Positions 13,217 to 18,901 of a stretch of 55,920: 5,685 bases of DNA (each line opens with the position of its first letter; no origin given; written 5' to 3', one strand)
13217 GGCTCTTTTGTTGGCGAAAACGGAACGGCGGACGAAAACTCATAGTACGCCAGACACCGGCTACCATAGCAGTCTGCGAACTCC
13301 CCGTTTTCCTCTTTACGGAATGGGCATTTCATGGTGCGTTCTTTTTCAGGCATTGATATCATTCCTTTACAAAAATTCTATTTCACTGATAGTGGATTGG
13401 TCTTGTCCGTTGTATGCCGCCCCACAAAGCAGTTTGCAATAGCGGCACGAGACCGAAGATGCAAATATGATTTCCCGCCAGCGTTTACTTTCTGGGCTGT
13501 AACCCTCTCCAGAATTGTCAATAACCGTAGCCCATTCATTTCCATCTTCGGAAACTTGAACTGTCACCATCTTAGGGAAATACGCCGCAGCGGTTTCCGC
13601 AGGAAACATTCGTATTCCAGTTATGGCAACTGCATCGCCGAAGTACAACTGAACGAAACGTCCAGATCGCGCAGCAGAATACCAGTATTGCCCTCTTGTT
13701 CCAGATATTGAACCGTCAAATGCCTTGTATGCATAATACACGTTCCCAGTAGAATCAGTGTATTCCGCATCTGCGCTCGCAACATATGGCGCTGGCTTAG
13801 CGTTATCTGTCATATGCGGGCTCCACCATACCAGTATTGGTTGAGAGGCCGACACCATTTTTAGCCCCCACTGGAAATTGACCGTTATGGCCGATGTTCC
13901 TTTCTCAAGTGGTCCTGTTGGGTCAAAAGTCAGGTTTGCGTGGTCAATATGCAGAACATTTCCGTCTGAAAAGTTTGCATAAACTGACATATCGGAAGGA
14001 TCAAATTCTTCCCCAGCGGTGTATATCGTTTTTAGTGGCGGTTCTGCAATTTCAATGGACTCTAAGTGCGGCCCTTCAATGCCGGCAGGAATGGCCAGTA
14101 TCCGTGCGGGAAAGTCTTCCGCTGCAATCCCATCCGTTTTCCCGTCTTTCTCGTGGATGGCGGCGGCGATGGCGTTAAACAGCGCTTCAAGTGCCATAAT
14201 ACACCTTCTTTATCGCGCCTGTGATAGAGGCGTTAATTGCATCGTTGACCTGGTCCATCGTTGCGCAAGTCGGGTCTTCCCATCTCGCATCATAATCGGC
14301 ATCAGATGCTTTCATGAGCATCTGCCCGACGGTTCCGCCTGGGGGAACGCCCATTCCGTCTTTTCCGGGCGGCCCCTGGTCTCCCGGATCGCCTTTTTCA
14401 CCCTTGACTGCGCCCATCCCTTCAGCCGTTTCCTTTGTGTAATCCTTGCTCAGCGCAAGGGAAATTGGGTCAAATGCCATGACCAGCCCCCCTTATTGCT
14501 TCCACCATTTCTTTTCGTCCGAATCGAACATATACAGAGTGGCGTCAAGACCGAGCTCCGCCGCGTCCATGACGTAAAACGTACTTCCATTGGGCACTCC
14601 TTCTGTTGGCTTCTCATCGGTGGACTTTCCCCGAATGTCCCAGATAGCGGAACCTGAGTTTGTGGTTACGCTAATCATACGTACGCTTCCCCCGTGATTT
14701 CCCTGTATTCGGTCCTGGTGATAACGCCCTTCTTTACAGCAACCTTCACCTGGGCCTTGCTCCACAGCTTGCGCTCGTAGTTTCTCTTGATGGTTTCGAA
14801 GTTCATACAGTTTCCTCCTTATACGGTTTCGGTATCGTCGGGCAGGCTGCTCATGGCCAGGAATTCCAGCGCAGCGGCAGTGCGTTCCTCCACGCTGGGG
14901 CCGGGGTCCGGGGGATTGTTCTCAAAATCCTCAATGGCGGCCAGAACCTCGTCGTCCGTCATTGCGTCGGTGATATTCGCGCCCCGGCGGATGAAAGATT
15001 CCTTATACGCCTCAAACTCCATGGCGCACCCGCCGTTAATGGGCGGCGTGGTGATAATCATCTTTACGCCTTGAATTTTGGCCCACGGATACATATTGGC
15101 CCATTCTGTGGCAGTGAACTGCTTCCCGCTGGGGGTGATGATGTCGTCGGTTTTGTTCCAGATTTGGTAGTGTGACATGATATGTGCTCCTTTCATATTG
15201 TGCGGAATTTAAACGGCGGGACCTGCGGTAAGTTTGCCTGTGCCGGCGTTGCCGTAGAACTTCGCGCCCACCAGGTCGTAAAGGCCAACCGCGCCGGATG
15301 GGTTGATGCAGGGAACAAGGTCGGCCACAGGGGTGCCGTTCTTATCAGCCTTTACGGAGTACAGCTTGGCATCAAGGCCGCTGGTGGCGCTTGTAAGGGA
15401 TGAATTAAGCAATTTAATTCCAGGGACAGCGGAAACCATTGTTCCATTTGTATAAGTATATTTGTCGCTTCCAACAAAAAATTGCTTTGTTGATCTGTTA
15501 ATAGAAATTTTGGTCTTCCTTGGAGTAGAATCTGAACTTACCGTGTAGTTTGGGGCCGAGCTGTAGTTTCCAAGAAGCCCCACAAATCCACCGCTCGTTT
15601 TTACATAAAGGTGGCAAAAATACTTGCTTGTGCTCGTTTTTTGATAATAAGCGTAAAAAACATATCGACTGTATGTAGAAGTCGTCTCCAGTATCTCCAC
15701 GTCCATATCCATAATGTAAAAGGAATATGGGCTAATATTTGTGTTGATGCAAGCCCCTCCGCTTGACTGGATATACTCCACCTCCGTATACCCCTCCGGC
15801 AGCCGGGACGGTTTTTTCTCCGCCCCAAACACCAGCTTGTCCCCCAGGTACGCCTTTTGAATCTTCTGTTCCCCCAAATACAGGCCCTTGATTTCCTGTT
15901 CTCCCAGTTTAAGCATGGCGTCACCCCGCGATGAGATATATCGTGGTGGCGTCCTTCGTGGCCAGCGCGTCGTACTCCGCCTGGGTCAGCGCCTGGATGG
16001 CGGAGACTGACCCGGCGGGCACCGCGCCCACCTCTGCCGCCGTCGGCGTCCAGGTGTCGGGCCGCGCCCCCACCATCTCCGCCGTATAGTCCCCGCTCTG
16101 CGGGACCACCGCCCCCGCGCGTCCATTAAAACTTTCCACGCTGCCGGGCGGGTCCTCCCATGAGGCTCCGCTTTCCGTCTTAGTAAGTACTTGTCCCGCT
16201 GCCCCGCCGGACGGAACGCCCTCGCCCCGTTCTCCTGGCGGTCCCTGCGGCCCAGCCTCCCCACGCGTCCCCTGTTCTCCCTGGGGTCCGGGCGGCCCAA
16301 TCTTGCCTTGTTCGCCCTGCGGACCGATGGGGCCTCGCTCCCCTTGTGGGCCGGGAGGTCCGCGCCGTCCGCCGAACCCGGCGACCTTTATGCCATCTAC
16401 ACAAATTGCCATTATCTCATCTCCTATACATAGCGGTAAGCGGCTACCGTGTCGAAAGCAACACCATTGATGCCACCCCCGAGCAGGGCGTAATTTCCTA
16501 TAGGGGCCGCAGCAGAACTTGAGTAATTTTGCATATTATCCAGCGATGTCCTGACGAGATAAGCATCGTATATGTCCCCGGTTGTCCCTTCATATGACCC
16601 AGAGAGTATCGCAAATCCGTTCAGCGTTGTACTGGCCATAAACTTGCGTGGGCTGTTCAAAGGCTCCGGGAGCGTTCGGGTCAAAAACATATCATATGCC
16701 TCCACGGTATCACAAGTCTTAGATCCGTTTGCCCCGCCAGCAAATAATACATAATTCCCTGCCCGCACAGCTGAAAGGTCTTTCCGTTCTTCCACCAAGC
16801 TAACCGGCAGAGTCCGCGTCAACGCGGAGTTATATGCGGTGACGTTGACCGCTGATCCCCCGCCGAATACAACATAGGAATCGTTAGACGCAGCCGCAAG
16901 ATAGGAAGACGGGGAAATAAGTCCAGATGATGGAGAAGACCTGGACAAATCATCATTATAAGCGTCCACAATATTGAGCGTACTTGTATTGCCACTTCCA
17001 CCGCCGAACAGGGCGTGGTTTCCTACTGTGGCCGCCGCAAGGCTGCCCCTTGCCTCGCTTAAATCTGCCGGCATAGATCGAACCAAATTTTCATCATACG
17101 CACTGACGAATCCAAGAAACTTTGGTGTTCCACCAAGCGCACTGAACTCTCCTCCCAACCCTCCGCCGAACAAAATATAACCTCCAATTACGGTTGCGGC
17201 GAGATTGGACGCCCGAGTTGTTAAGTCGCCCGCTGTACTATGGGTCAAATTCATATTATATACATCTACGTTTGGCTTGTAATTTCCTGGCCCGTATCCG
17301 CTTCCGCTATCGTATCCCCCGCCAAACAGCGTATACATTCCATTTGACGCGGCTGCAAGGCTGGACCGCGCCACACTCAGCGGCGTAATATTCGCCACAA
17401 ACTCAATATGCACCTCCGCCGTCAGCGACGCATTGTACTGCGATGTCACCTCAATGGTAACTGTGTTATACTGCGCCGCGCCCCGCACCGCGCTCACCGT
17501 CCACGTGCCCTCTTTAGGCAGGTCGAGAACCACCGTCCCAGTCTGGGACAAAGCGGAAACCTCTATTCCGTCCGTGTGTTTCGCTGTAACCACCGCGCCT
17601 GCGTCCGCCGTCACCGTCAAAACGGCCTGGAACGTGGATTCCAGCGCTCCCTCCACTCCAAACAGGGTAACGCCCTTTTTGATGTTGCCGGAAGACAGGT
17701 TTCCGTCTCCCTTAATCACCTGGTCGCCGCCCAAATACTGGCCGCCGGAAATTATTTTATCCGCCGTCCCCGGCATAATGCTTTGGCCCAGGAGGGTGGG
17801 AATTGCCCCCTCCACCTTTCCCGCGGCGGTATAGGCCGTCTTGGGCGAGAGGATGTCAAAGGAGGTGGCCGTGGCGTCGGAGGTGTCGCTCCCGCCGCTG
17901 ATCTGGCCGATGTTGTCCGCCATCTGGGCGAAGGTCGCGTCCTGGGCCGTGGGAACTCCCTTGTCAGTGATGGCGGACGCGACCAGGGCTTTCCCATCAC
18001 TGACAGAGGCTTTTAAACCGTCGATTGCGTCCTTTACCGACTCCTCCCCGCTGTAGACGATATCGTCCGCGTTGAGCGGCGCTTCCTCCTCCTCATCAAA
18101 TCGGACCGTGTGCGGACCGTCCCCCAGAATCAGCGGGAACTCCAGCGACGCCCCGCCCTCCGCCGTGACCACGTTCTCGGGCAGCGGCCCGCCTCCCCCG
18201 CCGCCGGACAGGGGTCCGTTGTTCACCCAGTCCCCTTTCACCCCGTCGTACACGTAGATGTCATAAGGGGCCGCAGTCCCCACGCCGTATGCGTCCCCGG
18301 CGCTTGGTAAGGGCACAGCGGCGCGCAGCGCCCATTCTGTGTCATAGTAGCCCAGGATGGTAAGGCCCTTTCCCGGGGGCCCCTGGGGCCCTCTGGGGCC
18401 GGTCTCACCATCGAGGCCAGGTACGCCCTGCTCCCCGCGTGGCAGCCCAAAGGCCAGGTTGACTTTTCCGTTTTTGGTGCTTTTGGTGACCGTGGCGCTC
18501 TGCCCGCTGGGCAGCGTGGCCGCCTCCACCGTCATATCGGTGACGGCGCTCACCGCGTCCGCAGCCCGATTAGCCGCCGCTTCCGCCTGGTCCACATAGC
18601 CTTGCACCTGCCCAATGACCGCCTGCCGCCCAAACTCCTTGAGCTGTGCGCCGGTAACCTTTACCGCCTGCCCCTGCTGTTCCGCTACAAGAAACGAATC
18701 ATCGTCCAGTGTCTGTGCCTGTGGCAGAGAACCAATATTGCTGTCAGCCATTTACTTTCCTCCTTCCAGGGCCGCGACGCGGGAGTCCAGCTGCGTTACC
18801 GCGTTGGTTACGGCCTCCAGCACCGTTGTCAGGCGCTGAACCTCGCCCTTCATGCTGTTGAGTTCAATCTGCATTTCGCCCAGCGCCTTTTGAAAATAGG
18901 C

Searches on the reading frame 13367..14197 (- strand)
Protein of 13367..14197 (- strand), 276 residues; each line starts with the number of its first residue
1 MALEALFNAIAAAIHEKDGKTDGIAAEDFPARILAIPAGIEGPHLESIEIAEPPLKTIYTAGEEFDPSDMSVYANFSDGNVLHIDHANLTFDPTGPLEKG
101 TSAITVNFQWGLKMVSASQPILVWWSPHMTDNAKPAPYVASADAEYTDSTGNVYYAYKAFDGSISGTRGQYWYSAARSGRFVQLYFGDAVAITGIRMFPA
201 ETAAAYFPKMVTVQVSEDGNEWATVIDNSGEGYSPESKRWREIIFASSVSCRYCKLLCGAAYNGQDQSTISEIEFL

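Call 7: search_protein_families(library=phrogs, proteins=[window:13367-14197:-], max_evalue=0.001)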
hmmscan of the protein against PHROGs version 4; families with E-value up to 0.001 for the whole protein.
window:13367-14197:- (276 aa): 2 families
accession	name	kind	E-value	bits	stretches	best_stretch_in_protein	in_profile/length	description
phrog_16348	-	unknown function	4.7e-12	46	1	125-275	431-578/818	-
phrog_10667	-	unknown function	5.8e-05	22.7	1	127-266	180-314/718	-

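Call 8: search_protein_families(library=pfam, proteins=[window:13367-14197:-], max_evalue=0.001)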
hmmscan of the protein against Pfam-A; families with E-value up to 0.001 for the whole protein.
window:13367-14197:- (276 aa): 3 families
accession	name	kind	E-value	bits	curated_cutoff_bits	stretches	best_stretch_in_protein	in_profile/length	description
PF00754.31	F5_F8_type_C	-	2.9e-12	47.2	28.2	1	153-273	11-127/127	F5/8 type C domain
PF22633.2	F5_F8_type_C_2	-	8.3e-09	36.4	27.8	1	158-255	1-90/91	NedA-like, galactose-binding domain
PF07523.18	Big_3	-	0.00021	21.9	21.2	1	54-109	3-58/68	Bacterial Ig-like domain (group 3)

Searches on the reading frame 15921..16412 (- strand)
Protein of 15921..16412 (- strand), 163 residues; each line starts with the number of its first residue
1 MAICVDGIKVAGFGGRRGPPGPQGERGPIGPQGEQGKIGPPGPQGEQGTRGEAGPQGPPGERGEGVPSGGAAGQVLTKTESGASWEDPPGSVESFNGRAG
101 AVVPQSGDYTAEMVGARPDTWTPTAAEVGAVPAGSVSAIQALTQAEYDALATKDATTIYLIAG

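Call 7: search_protein_families(library=phrogs, proteins=[window:15921-16412:-], max_evalue=0.001)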
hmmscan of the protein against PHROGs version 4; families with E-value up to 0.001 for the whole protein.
window:15921-16412:- (163 aa): 21 families
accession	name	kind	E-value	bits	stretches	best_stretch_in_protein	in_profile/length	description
phrog_5073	-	tail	1.1e-13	52.1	1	12-74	279-337/519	tail fiber protein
phrog_6320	-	tail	1.1e-12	48.6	1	11-109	145-239/745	tail fiber protein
phrog_819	-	tail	1.3e-11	44.4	1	17-161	632-765/1024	tail protein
phrog_366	-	tail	7.8e-11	43.1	1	13-125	316-410/474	tail fiber protein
phrog_1806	-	tail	1.8e-09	38.3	1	6-95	177-262/276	collagen like minor tail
phrog_8745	-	tail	1.3e-08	33.6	1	12-134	1416-1540/1803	tail fiber protein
phrog_10972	-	tail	1.4e-08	35.6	1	10-83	155-224/343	tail fiber protein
phrog_17153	-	unknown function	1.2e-06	29.2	1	75-122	8-49/288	-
phrog_17587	-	tail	3.3e-06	26.8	1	12-74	357-422/641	tail fiber protein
phrog_38806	-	unknown function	1.3e-05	25.7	1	15-74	85-146/285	-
phrog_33406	-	tail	1.9e-05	24.2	1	12-82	188-257/651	tail fiber protein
phrog_1560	-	unknown function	6.8e-05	24.3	1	138-161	38-61/63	-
phrog_16032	-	unknown function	8.6e-05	23.1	1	17-75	60-116/331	-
phrog_1658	-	unknown function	0.00019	22.2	1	12-72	52-112/239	-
phrog_3890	-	tail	0.00024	18.5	1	2-48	3005-3051/3453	straight fibre tail protein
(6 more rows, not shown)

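Call 8: search_protein_families(library=pfam, proteins=[window:15921-16412:-], max_evalue=0.001)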
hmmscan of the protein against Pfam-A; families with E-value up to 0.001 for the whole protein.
window:15921-16412:- (163 aa): 2 families
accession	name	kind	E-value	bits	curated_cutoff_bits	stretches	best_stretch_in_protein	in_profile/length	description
PF24243.1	Phage_tail_C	-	9.7e-12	44.5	23.7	1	139-161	3-25/26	Phage tail tip domain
PF01391.23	Collagen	-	1.1e-07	31.9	27.2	1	15-66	4-55/60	Collagen triple helix repeat (20 copies)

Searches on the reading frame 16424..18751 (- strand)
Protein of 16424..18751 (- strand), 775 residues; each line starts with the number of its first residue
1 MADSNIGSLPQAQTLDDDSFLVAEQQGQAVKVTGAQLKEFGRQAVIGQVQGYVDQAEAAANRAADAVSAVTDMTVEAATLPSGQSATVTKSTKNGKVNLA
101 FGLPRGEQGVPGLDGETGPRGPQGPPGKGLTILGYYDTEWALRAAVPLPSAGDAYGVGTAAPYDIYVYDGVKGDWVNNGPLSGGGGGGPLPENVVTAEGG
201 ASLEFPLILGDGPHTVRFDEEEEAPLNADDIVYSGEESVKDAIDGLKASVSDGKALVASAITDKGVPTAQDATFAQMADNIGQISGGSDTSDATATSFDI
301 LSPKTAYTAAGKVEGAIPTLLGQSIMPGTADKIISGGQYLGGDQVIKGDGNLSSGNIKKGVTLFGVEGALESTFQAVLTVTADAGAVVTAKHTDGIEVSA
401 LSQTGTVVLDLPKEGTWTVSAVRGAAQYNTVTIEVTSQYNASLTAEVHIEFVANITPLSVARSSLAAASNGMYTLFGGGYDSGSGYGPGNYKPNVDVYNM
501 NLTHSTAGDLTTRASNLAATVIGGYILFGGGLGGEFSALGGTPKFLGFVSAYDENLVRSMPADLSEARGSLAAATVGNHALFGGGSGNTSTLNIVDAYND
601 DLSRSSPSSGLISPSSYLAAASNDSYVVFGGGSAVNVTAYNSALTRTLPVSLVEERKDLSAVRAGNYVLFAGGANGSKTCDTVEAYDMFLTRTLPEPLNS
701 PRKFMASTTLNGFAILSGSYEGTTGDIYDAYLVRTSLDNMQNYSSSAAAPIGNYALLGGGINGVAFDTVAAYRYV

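Call 7: search_protein_families(library=phrogs, proteins=[window:16424-18751:-], max_evalue=0.001)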
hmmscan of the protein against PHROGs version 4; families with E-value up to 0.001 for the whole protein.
window:16424-18751:- (775 aa): 6 families
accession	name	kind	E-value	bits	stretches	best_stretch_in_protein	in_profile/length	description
phrog_19111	-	unknown function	9.8e-32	111.2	3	498-605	201-303/443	-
phrog_3904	-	tail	1.2e-10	41.4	1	26-186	749-863/1086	tail fiber protein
phrog_38337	-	unknown function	1.8e-09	37.8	1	282-326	297-347/622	-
phrog_35286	-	unknown function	3.1e-09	36.8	1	231-286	358-413/750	-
phrog_26419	-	tail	2.2e-07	30.8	1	237-288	349-400/567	tail fiber protein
phrog_17334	-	unknown function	6.9e-05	23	1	241-294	114-167/279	-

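Call 8: search_protein_families(library=pfam, proteins=[window:16424-18751:-], max_evalue=0.001)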
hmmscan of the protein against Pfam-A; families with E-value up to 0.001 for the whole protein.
window:16424-18751:- (775 aa): 0 families
